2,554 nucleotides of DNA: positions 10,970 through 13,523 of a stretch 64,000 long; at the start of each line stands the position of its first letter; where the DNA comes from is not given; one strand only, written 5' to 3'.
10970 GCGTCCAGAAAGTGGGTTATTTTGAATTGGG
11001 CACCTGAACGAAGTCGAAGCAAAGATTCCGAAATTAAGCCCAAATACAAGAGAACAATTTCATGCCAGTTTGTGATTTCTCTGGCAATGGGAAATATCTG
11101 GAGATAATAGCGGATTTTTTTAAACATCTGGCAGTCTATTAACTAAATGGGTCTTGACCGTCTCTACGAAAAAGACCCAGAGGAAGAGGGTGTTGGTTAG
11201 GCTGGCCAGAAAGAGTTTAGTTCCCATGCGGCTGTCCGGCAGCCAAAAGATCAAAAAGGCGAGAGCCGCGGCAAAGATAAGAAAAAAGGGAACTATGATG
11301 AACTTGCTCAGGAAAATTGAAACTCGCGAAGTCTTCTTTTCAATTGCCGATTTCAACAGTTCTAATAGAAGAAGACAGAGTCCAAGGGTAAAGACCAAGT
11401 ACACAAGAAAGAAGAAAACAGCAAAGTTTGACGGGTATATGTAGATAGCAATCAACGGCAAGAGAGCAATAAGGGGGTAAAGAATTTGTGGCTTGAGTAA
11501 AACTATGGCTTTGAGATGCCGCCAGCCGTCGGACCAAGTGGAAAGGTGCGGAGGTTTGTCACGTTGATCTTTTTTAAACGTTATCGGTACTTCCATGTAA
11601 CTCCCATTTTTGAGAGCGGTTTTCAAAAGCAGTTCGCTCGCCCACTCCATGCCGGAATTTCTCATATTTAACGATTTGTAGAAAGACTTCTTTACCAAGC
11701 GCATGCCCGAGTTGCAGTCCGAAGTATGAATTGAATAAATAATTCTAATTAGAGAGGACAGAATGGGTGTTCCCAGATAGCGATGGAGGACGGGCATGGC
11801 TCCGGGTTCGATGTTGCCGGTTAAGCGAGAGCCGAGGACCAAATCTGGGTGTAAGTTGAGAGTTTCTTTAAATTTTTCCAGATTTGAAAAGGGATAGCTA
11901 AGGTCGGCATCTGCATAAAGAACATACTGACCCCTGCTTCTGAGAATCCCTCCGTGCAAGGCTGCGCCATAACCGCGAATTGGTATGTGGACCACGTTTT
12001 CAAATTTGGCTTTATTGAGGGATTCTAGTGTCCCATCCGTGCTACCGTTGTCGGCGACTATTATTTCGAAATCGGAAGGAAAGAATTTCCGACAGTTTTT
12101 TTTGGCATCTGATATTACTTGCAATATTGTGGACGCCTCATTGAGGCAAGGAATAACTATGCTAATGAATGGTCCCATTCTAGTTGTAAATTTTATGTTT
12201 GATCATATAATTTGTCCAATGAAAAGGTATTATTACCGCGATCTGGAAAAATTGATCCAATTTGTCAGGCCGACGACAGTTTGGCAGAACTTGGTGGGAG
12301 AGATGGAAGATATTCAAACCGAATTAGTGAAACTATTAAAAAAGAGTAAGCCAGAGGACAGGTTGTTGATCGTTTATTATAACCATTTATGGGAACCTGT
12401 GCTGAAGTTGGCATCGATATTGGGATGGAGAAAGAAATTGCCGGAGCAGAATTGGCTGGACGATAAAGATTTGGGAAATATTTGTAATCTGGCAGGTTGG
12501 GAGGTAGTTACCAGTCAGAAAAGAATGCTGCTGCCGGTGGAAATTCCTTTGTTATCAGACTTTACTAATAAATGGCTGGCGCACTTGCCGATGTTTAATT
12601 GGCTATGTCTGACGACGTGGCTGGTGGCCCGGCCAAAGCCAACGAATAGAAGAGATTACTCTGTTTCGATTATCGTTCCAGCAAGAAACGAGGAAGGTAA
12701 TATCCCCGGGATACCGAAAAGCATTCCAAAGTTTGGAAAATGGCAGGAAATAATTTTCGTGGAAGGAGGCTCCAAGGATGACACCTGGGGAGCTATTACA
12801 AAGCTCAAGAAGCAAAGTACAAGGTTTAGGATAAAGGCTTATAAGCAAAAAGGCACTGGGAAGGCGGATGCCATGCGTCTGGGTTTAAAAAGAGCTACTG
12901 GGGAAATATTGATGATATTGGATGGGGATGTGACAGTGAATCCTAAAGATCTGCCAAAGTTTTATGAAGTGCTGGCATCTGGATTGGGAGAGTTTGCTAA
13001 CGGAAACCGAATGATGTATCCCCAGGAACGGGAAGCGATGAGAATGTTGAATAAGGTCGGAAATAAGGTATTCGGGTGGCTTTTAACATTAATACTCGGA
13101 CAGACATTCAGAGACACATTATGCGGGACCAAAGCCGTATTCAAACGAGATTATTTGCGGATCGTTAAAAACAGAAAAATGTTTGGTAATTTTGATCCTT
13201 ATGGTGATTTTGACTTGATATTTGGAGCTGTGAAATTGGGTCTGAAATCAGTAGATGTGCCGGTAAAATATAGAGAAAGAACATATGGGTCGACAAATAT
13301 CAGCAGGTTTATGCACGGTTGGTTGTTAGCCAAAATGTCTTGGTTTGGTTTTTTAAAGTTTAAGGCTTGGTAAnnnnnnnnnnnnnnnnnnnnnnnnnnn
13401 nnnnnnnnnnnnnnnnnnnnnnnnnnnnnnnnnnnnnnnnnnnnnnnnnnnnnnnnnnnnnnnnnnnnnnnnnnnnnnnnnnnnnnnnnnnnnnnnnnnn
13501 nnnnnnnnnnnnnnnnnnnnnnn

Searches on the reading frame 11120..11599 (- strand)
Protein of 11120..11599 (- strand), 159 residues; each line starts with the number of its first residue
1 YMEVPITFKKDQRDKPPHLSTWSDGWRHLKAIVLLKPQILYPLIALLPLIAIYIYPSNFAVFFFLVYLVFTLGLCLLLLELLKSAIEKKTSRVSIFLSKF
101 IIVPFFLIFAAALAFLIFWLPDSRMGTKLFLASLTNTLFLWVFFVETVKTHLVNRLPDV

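Call 60: search_protein_families(library=pfam, proteins=[window:11120-11599:-], max_evalue=0.05)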
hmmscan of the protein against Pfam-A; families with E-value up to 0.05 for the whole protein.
window:11120-11599:- (159 aa): 0 families

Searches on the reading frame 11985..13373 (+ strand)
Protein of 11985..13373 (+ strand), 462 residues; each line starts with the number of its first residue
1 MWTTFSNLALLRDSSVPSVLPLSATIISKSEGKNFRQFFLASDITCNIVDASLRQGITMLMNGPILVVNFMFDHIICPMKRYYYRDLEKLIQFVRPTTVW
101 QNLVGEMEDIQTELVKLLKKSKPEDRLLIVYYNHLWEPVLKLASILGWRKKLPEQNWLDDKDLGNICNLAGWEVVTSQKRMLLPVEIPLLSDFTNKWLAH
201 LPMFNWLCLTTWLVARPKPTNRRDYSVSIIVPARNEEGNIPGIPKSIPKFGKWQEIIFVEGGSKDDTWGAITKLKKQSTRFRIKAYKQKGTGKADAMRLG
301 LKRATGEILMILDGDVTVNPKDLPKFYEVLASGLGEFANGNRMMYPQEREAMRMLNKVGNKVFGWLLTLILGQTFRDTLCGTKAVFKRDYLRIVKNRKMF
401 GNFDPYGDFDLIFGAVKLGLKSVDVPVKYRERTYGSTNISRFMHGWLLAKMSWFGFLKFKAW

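Call 14: search_protein_families(library=pfam, proteins=[window:11985-13373:+], max_evalue=0.01)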
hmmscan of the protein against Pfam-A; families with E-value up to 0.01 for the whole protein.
window:11985-13373:+ (462 aa): 3 families
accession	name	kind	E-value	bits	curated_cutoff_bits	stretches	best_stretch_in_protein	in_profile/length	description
PF00535.33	Glycos_transf_2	-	3.6e-21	76.3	23.3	1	228-391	1-164/168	Glycosyl transferase family 2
PF10111.15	Glyco_tranf_2_2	-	1.9e-06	28.1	27.3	1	228-328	1-104/276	Glycosyltransferase like family 2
PF13641.12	Glyco_tranf_2_3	-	0.00064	20.2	27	0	227-332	3-113/230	Glycosyltransferase like family 2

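Call 47: search_protein_families(library=ncbifam, proteins=[window:11985-13373:+], max_evalue=1e-8)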
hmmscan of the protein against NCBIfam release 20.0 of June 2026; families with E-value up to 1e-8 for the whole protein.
window:11985-13373:+ (462 aa): 7 families
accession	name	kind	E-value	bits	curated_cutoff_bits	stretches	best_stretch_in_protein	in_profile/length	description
TIGR04182.1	glyco_TIGR04182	equivalog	2.7e-25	89.3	325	1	227-446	2-208/293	S-layer glycoprotein N-glycosyltransferase AglJ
TIGR03937.1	PgaC_IcaA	equivalog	4.1e-14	52.3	422.3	1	218-321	38-141/407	poly-beta-1,6-N-acetyl-D-glucosamine synthase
TIGR04283.1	glyco_like_mftF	equivalog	1.8e-12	47.3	182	1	227-325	1-92/221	TIGR04283 family arsenosugar biosynthesis glycosyltransferase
NF041391.1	DPhHxTase_Halo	equivalog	3.3e-11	42.6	375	1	283-448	46-201/213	dolichyl-phosphate hexose transferase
NF041875.1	EPS_EpsD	equivalog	1.2e-10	41.3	370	1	254-327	31-101/325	exopolysaccharide biosynthesis glycosyltransferase EpsD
NF047588.1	GlcsyltransPgfSStrep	equivalog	4.8e-10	39.1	500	1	227-343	3-122/308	glycosyltransferase PgfS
NF007986.1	PRK10714.1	equivalog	1.5e-09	37.3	529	1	226-440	7-211/316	undecaprenyl-phosphate 4-deoxy-4-formamido-L-arabinose transferase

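Call 69: search_solved_structures(query=window:12219-13373:+, max_evalue=0.000001)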
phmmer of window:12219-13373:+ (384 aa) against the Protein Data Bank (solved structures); distinct sequences matched with E-value up to 0.000001: 4.
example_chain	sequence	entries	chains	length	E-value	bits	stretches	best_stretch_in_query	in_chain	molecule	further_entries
5mlz_A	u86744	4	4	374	5.3e-09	38.9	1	147-267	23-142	Dolichol monophosphate mannose synthase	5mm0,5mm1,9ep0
9hwj_A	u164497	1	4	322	7.1e-08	35.2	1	148-362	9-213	Undecaprenyl-phosphate 4-deoxy-4-formamido-L-arabinose transferase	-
9bhc_C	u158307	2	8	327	9.9e-08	34.7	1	148-362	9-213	Undecaprenyl-phosphate 4-deoxy-4-formamido-L-arabinose transferase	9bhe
8vxh_A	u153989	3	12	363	1.3e-07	34.3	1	148-362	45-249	Undecaprenyl-phosphate 4-deoxy-4-formamido-L-arabinose transferase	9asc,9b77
